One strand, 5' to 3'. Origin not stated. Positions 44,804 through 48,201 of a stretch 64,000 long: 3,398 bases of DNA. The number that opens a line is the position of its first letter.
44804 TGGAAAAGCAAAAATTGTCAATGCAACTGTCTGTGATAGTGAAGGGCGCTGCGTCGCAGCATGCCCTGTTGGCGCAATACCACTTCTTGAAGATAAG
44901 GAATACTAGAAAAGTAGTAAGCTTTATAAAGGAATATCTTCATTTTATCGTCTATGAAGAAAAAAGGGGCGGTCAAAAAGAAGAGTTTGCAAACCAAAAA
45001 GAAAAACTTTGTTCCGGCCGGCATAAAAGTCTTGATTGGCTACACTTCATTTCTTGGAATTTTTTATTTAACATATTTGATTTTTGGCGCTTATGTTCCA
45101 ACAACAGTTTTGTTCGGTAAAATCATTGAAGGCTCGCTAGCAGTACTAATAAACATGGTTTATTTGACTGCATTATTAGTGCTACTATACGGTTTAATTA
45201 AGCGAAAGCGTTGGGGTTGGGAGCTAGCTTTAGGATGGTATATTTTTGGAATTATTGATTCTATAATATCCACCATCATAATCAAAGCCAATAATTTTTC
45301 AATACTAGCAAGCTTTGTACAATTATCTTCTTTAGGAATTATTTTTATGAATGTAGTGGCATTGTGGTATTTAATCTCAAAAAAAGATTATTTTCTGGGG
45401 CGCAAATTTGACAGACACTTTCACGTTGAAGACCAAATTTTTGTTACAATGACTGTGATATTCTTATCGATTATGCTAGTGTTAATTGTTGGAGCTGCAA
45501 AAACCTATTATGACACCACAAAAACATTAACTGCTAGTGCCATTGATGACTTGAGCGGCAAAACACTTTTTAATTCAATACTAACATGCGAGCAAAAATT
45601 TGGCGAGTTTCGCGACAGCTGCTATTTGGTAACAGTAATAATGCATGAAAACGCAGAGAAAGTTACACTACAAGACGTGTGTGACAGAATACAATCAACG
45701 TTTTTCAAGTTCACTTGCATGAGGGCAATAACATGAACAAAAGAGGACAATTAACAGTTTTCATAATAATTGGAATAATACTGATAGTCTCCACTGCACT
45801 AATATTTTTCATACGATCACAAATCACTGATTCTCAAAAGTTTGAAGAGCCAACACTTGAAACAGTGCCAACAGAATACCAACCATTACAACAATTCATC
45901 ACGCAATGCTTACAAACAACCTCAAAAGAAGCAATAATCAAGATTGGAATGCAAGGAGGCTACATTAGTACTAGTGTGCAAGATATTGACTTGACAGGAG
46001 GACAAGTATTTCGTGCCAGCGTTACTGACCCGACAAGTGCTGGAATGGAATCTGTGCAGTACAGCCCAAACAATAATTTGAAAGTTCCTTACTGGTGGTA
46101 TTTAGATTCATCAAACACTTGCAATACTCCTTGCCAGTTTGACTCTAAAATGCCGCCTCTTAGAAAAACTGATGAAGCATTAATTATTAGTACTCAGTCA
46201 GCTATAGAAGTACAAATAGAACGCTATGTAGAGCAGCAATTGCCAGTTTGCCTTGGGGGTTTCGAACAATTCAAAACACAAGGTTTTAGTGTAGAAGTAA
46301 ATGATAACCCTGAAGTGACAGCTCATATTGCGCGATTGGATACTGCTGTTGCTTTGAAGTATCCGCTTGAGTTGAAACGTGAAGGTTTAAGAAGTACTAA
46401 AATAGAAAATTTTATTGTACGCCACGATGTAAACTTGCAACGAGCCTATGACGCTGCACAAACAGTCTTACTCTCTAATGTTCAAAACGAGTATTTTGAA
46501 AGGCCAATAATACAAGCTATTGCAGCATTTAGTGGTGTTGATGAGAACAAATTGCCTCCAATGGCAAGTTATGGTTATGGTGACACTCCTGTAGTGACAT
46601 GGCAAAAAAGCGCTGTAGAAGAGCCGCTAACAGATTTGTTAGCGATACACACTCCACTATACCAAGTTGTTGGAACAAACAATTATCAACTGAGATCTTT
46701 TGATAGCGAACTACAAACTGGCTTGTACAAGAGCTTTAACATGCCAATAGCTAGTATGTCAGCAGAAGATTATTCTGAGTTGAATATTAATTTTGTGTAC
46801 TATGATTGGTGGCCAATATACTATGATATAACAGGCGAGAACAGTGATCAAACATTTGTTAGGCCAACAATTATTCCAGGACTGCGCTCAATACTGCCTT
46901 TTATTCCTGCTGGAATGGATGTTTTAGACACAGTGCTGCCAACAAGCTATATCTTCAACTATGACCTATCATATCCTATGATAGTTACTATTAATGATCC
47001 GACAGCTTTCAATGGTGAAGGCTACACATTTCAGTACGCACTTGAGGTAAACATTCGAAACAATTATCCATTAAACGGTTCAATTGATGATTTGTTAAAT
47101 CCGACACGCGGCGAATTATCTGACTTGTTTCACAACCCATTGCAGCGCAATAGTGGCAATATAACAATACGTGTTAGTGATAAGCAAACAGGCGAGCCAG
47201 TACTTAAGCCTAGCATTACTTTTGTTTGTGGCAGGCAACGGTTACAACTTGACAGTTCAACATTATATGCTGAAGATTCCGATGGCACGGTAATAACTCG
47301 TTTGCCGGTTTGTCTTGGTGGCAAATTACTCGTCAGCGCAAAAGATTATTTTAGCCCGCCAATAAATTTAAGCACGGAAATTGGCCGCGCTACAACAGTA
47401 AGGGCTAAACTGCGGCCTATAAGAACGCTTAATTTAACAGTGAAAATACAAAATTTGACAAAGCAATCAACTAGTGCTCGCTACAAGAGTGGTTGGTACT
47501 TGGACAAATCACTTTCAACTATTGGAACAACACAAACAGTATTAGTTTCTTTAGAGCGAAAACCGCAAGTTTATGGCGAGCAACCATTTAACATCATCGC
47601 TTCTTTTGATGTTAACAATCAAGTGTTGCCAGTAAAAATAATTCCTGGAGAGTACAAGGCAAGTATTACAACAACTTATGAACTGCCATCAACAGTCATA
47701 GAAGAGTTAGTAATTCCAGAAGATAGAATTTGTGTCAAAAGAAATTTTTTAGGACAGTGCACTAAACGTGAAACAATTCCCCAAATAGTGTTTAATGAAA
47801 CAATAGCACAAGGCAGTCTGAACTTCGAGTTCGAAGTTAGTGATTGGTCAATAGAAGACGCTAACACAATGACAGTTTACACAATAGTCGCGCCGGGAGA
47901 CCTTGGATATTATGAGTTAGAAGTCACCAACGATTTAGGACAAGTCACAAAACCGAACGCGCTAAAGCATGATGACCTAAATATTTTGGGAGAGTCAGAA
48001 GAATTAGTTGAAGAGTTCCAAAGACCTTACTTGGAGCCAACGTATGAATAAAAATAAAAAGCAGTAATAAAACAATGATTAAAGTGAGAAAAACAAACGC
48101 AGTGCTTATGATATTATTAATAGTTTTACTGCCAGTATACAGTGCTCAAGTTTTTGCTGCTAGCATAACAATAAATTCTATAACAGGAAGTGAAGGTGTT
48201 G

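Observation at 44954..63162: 18-kb surface-appendage operon built from a duplicated three-gene module (membrane protein, giant KRGQ pilin-like protein, giant LLPVYSA Cys-rich protein)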

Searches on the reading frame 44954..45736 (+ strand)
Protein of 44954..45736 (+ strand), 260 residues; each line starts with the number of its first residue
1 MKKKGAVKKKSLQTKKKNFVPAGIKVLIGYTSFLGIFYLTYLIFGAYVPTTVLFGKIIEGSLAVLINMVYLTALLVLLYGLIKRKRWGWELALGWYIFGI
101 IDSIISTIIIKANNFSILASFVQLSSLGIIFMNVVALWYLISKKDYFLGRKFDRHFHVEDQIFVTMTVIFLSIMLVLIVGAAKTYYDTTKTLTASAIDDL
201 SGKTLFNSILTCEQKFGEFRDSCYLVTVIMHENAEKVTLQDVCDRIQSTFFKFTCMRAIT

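Call 4: search_protein_families(library=pfam, proteins=[window:44954-45736:+], max_evalue=0.1)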
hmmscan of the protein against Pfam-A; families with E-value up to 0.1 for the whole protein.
window:44954-45736:+ (260 aa): 0 families

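Call 21: search_protein_families(library=ncbifam, proteins=[window:44954-45736:+], max_evalue=0.1)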
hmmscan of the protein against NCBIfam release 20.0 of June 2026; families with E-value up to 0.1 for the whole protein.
window:44954-45736:+ (260 aa): 1 family
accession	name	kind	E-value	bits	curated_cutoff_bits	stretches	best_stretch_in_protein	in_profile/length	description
NF002821.0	PRK02983.1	equivalog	0.00045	18.3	742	1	9-188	7-183/1102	bifunctional lysylphosphatidylglycerol synthetase/lysine--tRNA ligase LysX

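Call 22: search_protein_families(library=phrogs, proteins=[window:44954-45736:+], max_evalue=0.01)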
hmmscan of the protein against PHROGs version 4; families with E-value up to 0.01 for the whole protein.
window:44954-45736:+ (260 aa): 0 families

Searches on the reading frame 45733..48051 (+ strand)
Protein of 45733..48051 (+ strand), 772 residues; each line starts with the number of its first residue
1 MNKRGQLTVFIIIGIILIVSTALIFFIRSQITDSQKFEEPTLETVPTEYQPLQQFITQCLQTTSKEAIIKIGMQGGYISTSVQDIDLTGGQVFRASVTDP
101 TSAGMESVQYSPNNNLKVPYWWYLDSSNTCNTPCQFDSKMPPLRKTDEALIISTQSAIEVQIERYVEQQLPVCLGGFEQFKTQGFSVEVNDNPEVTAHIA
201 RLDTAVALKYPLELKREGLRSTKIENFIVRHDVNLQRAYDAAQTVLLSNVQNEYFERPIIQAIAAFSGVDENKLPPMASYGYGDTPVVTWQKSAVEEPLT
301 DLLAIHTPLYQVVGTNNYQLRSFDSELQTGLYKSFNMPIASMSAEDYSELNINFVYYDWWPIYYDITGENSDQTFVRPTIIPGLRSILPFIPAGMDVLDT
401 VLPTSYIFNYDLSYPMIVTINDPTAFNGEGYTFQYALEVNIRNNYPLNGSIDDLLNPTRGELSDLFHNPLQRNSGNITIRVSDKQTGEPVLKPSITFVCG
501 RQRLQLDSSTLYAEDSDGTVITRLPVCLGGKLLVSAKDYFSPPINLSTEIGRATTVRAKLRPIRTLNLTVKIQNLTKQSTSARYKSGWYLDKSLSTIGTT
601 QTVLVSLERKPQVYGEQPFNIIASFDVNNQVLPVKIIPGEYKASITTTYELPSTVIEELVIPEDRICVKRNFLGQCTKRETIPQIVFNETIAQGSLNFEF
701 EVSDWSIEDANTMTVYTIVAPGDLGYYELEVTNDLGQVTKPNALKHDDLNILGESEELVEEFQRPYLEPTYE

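Call 4: search_protein_families(library=pfam, proteins=[window:45733-48051:+], max_evalue=0.1)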
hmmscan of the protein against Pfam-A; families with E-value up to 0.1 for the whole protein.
window:45733-48051:+ (772 aa): 0 families

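Call 21: search_protein_families(library=ncbifam, proteins=[window:45733-48051:+], max_evalue=0.1)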
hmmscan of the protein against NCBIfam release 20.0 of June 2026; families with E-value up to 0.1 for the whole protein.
window:45733-48051:+ (772 aa): 0 families

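Call 22: search_protein_families(library=phrogs, proteins=[window:45733-48051:+], max_evalue=0.01)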
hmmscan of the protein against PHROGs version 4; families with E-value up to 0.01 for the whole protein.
window:45733-48051:+ (772 aa): 0 families
